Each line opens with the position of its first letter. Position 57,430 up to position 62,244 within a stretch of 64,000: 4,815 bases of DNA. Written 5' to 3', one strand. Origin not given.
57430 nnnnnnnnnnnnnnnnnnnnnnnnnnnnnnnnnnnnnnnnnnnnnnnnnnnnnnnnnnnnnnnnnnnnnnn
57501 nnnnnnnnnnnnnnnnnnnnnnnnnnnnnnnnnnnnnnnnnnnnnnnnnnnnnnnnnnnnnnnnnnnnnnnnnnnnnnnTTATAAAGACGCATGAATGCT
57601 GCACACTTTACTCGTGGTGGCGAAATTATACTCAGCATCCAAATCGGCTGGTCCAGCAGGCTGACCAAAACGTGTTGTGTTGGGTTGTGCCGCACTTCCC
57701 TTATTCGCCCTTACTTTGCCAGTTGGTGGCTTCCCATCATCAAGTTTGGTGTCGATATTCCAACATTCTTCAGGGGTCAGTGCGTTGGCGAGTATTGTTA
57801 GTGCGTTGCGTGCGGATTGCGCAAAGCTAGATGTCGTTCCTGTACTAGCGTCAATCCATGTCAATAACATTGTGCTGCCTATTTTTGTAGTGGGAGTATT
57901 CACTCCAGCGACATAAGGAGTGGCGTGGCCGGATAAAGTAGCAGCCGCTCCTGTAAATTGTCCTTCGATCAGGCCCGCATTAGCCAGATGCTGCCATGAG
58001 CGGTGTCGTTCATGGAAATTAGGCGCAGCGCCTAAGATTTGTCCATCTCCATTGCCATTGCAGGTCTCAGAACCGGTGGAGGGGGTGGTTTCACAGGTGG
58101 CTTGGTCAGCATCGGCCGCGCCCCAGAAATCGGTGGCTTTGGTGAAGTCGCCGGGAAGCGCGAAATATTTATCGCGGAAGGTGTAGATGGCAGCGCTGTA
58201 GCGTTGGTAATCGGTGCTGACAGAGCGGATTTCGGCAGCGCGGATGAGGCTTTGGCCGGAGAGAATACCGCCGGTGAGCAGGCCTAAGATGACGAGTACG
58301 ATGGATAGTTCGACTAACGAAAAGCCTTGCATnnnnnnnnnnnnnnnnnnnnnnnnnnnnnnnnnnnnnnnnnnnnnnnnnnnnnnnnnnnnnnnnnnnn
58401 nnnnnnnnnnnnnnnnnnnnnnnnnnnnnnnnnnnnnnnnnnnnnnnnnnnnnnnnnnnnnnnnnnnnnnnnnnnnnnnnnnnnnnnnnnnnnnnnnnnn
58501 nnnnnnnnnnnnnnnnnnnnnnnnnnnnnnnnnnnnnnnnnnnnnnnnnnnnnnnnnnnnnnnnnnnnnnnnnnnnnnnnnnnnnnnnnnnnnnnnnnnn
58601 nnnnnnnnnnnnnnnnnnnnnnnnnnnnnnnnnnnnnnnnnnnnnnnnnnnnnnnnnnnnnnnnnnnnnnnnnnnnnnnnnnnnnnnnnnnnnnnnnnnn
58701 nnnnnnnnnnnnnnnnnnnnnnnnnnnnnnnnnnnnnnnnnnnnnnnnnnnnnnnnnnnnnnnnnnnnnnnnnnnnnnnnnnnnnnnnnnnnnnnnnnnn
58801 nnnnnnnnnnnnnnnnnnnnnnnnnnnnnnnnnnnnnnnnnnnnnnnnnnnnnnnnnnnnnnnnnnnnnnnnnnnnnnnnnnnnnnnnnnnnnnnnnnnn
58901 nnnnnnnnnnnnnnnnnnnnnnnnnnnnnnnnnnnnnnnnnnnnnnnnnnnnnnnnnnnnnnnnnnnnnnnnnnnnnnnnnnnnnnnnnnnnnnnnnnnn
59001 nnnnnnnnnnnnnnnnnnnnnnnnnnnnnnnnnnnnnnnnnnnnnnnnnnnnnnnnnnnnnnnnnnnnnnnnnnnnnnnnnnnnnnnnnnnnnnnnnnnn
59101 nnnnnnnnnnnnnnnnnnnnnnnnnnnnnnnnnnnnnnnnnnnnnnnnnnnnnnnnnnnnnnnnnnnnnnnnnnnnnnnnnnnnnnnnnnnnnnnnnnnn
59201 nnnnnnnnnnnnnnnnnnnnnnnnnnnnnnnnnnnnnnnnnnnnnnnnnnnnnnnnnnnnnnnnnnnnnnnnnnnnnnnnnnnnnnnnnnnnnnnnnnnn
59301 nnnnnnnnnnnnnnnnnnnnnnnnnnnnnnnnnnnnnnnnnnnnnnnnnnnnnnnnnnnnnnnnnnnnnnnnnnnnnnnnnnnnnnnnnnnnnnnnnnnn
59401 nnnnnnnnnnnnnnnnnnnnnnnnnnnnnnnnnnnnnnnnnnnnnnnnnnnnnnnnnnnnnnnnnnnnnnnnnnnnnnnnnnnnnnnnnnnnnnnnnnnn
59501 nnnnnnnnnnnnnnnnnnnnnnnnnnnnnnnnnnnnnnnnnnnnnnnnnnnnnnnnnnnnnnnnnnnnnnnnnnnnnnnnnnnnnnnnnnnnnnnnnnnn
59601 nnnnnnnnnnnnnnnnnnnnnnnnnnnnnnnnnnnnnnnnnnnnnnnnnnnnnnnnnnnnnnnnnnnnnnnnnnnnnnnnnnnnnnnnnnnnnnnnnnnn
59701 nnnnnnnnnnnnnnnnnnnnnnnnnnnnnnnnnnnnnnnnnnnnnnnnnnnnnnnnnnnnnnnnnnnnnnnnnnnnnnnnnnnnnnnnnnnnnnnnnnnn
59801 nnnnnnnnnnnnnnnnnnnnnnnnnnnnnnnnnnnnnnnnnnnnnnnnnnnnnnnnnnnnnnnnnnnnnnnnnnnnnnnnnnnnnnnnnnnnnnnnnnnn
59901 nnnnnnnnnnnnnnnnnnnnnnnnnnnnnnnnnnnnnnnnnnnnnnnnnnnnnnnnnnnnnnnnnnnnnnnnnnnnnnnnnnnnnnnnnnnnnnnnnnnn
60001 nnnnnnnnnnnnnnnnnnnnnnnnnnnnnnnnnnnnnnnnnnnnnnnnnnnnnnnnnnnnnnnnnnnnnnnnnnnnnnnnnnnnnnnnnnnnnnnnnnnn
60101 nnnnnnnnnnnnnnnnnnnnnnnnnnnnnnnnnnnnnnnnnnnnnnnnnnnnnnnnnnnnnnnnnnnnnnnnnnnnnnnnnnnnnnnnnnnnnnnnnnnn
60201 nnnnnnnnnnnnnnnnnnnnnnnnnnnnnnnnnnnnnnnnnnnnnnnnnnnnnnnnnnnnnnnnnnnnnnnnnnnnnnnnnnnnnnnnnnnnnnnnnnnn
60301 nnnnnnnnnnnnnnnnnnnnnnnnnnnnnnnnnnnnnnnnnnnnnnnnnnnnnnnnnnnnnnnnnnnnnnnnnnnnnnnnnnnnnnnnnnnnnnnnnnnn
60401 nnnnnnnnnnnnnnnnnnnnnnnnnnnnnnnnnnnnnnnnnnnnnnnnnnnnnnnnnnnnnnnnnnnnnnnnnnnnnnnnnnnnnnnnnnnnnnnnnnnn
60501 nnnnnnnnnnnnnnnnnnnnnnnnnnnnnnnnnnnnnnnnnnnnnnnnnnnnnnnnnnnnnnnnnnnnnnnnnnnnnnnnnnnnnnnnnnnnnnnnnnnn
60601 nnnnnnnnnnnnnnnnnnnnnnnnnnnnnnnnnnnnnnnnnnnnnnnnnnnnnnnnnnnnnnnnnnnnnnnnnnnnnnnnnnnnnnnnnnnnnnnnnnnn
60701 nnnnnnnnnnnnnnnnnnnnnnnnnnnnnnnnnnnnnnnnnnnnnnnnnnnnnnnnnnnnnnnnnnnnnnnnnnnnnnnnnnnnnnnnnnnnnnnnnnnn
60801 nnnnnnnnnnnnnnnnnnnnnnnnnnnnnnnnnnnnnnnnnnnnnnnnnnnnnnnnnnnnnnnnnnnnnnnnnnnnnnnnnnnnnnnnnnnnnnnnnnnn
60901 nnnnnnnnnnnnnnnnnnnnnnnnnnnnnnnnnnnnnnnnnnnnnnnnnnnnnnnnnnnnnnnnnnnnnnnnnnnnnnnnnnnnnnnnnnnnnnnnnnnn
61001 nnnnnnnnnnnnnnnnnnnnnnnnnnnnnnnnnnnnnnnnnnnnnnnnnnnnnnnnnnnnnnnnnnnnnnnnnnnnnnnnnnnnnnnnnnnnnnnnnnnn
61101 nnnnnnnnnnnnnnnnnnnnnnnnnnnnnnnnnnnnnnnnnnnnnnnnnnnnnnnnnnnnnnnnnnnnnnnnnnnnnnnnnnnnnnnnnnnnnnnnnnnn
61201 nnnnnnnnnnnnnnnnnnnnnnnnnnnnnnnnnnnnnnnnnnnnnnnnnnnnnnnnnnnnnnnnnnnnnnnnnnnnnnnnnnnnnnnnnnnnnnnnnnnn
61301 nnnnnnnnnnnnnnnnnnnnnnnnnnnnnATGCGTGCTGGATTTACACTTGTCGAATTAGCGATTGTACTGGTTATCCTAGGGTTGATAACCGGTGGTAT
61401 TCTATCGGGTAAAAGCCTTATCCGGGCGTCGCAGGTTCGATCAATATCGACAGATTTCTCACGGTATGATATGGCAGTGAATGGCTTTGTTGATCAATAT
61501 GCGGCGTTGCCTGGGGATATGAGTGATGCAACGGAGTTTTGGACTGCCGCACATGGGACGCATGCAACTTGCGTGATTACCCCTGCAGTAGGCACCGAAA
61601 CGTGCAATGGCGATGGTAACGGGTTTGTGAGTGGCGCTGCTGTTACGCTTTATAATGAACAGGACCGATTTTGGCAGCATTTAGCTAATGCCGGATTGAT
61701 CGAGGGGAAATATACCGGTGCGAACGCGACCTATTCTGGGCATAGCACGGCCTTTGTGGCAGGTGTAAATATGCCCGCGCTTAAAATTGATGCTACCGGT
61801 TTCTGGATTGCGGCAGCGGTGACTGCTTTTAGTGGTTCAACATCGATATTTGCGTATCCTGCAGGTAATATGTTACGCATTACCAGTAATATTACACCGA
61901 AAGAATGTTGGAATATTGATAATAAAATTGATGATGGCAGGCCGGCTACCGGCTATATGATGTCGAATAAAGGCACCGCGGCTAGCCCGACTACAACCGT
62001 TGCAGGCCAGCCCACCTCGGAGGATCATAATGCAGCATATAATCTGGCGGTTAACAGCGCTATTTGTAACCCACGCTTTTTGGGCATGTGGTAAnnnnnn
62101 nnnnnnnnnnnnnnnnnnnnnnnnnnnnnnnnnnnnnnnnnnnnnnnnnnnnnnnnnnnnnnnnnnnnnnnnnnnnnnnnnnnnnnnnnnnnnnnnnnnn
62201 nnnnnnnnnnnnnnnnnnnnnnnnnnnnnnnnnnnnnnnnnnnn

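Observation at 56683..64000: Five paralogues of an unusual 250-aa prepilin-type protein with very short leaders and an EF-hand-like loop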

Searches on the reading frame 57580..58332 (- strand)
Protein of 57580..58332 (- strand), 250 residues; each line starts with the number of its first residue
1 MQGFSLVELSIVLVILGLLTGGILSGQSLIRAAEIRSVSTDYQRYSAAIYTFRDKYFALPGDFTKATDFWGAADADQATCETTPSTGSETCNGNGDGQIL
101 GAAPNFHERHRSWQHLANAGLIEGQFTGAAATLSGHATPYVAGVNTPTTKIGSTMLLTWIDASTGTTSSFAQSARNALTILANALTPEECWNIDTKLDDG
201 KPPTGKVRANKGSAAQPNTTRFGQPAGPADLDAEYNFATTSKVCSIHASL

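Call 5: search_protein_families(library=pfam, proteins=[window:57580-58332:-], max_evalue=1)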
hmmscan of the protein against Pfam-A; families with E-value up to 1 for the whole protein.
window:57580-58332:- (250 aa): 1 family
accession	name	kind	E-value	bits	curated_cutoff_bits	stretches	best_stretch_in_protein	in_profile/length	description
PF07963.17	N_methyl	-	0.0003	20.7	21.2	1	2-24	5-27/27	Prokaryotic N-terminal methylation motif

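Call 6: search_protein_families(library=ncbifam, proteins=[window:57580-58332:-], max_evalue=1)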
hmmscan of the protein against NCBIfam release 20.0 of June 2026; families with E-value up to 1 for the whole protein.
window:57580-58332:- (250 aa): 4 families
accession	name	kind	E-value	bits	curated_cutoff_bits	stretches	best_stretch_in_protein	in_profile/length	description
TIGR02532.1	IV_pilin_GFxxxE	domain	6.6e-05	22.6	16.3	1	2-23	2-23/24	prepilin-type N-terminal cleavage/methylation domain-containing protein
TIGR01708.2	typeII_sec_gspH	equivalog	0.00021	21.3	80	1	2-54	2-52/169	type II secretion system minor pseudopilin GspH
TIGR01710.1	typeII_sec_gspG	equivalog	0.00036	20.6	88.85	1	2-60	1-60/134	type II secretion system major pseudopilin GspG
NF007862.0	PRK10574.1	equivalog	0.078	13.1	138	1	2-46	5-50/145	prepilin peptidase-dependent pilin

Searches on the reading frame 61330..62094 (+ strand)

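Call 5: search_protein_families(library=pfam, proteins=[window:61330-62094:+], max_evalue=1)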
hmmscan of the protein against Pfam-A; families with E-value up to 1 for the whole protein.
window:61330-62094:+ (254 aa): 2 families
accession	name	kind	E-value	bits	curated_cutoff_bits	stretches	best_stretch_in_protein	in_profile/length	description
PF07963.17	N_methyl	-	7.9e-05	22.5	21.2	1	2-25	4-27/27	Prokaryotic N-terminal methylation motif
PF08053.16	Tna_leader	-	0.12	12.8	25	1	194-205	13-24/24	Tryptophanase operon leader peptide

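Call 6: search_protein_families(library=ncbifam, proteins=[window:61330-62094:+], max_evalue=1)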
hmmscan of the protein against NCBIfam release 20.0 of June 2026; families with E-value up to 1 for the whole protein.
window:61330-62094:+ (254 aa): 6 families
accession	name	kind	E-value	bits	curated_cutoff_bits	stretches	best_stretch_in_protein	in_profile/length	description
TIGR02532.1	IV_pilin_GFxxxE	domain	9.9e-05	22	16.3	1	2-24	1-23/24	prepilin-type N-terminal cleavage/methylation domain-containing protein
TIGR01708.2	typeII_sec_gspH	equivalog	0.00037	20.5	80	1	3-26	2-25/169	type II secretion system minor pseudopilin GspH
TIGR01710.1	typeII_sec_gspG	equivalog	0.0033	17.4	88.85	1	4-31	2-28/134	type II secretion system major pseudopilin GspG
TIGR02596.1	TIGR02596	subfamily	0.05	13.7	70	1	5-44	1-41/196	Verru_Chthon cassette protein D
NF040999.1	pilin_ComGC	equivalog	0.25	11.6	75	1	3-19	2-18/84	competence type IV pilus major pilin ComGC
NF007862.0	PRK10574.1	equivalog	0.35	11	138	1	3-51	5-54/145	prepilin peptidase-dependent pilin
